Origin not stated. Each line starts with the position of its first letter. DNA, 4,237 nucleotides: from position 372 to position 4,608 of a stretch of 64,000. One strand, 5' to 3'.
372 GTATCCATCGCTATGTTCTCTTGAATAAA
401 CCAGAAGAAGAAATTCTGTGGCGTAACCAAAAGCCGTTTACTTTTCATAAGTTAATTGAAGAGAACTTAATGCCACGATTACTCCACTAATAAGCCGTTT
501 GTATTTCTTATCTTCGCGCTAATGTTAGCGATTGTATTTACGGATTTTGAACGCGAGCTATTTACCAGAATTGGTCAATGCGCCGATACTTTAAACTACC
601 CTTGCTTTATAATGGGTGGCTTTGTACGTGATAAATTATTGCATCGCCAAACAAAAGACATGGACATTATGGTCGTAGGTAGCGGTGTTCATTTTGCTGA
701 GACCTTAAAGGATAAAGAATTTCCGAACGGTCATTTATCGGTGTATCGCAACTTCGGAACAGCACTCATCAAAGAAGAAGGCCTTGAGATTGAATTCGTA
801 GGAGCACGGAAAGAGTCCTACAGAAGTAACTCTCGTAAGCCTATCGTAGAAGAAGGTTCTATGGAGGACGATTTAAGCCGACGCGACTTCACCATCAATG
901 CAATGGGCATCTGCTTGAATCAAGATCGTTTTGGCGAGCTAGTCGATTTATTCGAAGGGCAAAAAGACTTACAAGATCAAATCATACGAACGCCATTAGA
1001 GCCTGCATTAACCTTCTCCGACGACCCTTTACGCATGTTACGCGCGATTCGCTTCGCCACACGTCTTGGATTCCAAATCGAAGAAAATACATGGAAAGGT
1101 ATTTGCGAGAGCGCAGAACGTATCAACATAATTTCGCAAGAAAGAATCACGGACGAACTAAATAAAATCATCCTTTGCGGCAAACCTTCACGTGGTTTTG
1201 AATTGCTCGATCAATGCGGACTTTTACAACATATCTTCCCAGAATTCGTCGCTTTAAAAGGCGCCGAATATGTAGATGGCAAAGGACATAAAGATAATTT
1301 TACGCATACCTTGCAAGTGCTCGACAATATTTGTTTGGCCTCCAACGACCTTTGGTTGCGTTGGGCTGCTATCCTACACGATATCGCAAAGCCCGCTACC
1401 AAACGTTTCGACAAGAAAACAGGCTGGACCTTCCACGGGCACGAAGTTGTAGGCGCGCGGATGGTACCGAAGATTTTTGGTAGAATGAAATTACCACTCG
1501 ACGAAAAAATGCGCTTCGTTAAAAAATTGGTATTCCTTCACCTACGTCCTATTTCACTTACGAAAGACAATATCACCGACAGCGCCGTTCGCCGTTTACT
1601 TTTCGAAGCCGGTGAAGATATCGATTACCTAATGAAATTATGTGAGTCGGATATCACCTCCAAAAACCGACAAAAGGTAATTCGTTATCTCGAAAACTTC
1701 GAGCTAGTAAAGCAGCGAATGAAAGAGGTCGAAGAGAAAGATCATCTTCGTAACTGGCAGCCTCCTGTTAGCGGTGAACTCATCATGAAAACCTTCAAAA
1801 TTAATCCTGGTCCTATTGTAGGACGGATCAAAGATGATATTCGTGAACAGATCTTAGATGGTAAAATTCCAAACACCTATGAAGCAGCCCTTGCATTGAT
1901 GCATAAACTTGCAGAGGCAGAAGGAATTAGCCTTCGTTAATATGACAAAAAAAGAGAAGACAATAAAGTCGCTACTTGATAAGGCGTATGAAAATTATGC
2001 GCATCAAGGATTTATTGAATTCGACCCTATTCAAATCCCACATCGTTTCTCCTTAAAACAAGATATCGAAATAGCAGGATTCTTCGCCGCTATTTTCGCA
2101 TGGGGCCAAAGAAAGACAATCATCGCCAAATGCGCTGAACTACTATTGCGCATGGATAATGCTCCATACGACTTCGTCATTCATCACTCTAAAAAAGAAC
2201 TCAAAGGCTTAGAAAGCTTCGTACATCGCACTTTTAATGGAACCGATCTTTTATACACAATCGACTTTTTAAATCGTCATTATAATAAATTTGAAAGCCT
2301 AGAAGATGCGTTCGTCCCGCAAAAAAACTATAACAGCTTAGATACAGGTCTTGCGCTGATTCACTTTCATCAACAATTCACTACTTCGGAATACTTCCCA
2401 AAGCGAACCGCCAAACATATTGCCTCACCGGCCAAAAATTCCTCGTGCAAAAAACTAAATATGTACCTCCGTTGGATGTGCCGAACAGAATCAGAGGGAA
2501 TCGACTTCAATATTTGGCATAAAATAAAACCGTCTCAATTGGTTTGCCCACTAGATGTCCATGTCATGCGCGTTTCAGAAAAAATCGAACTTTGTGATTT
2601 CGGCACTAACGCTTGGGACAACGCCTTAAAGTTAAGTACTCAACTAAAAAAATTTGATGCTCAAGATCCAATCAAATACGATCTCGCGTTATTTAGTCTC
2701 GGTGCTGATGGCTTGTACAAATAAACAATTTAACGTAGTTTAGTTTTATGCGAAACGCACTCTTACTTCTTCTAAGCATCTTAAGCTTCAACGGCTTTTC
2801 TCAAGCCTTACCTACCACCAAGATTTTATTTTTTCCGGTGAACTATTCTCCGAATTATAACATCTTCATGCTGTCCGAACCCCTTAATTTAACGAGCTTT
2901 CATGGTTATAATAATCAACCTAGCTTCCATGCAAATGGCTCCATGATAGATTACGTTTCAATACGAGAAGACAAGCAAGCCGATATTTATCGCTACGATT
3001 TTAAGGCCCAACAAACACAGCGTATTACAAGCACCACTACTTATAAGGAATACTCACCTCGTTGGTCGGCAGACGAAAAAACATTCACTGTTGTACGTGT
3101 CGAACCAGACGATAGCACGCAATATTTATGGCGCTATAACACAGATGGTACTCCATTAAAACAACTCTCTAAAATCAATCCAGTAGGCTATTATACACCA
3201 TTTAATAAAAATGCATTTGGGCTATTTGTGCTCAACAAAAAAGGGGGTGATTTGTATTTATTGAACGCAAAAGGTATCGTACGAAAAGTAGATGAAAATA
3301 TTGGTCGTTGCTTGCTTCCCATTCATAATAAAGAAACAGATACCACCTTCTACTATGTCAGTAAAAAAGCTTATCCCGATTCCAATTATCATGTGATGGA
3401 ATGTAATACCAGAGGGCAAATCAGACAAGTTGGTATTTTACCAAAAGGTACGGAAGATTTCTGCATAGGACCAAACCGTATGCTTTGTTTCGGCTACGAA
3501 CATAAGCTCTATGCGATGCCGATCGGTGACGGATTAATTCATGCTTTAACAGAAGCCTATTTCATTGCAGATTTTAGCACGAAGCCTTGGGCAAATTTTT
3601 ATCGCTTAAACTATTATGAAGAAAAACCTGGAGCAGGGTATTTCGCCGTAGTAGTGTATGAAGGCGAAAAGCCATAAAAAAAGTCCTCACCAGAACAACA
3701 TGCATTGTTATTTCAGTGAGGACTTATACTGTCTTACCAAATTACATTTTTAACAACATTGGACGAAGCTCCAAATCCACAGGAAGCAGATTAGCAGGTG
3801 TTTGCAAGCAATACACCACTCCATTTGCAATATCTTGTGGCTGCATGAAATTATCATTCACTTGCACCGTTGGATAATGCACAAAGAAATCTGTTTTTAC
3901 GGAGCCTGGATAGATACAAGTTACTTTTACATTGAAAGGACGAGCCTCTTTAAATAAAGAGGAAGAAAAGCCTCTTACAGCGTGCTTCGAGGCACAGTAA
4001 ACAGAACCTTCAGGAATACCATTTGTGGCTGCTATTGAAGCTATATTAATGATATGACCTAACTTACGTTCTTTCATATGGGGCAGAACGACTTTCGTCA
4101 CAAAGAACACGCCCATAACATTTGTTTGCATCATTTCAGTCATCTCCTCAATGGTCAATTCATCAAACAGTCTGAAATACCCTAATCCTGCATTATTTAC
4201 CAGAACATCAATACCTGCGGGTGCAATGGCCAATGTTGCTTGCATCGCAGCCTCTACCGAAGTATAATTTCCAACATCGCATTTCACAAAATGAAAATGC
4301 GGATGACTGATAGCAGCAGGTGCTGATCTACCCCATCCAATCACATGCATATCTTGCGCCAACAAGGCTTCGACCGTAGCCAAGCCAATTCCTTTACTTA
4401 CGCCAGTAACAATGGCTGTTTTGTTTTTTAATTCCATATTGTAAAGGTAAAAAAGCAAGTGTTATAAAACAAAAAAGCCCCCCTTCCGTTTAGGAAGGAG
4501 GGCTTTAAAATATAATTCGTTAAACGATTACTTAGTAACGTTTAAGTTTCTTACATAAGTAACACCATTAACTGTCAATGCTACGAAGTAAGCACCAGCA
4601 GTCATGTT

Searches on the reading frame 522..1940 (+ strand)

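Call 55: search_protein_families(library=pfam, proteins=[window:522-1940:+], max_evalue=0.0001)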
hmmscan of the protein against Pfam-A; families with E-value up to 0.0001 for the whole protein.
window:522-1940:+ (472 aa): 4 families
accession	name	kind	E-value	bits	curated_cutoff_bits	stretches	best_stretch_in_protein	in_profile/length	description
PF01743.26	PolyA_pol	-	6.5e-26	91.6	23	1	28-156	1-126/126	Poly A polymerase head domain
PF12627.12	PolyA_pol_RNAbd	-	5.7e-24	84.1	22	1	183-242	1-60/64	Probable RNA and SrmB- binding site of polymerase A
PF01966.28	HD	-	6.4e-13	49.4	22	1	260-347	2-92/116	HD domain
PF13735.12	tRNA_NucTran2_2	-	2.5e-05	24.7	27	1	389-458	77-147/149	tRNA nucleotidyltransferase domain 2 putative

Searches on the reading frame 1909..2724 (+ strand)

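Call 55: search_protein_families(library=pfam, proteins=[window:1909-2724:+], max_evalue=0.0001)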
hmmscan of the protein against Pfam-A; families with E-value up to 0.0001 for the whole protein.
window:1909-2724:+ (271 aa): 1 family
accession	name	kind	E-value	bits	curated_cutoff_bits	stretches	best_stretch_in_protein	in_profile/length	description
PF09674.15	DUF2400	-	7.4e-75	252.3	25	1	39-266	1-224/225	Protein of unknown function (DUF2400)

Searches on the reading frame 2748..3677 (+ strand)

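Call 55: search_protein_families(library=pfam, proteins=[window:2748-3677:+], max_evalue=0.0001)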
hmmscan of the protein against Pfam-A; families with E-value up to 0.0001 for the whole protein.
window:2748-3677:+ (309 aa): 1 family
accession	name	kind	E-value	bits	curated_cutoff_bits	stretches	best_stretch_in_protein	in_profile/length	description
PF07676.18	PD40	-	5.5e-06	26.6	20.9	0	48-82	4-38/38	WD40-like Beta Propeller Repeat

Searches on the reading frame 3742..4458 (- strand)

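Call 55: search_protein_families(library=pfam, proteins=[window:3742-4458:-], max_evalue=0.0001)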
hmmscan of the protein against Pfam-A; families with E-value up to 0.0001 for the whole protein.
window:3742-4458:- (238 aa): 6 families
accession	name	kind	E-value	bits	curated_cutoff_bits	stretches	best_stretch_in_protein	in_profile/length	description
PF00106.31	adh_short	-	9.7e-51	172.5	26.6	1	13-192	1-187/195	short chain dehydrogenase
PF13561.12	adh_short_C2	-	2.7e-31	109.4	27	1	19-195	1-184/236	Enoyl-(Acyl carrier protein) reductase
PF08659.16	KR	-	3.6e-09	37.2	22.6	1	14-167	2-162/180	KR domain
PF01370.27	Epimerase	-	3.4e-05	23.8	20.9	1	16-120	2-98/240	NAD dependent epimerase/dehydratase family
PF08643.16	DUF1776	-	6.8e-05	22.9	25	1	99-186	109-198/294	Fungal family of unknown function (DUF1776)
PF23441.1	SDR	-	7.3e-05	22.7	27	0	58-192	66-199/258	SDR-like rossmann domain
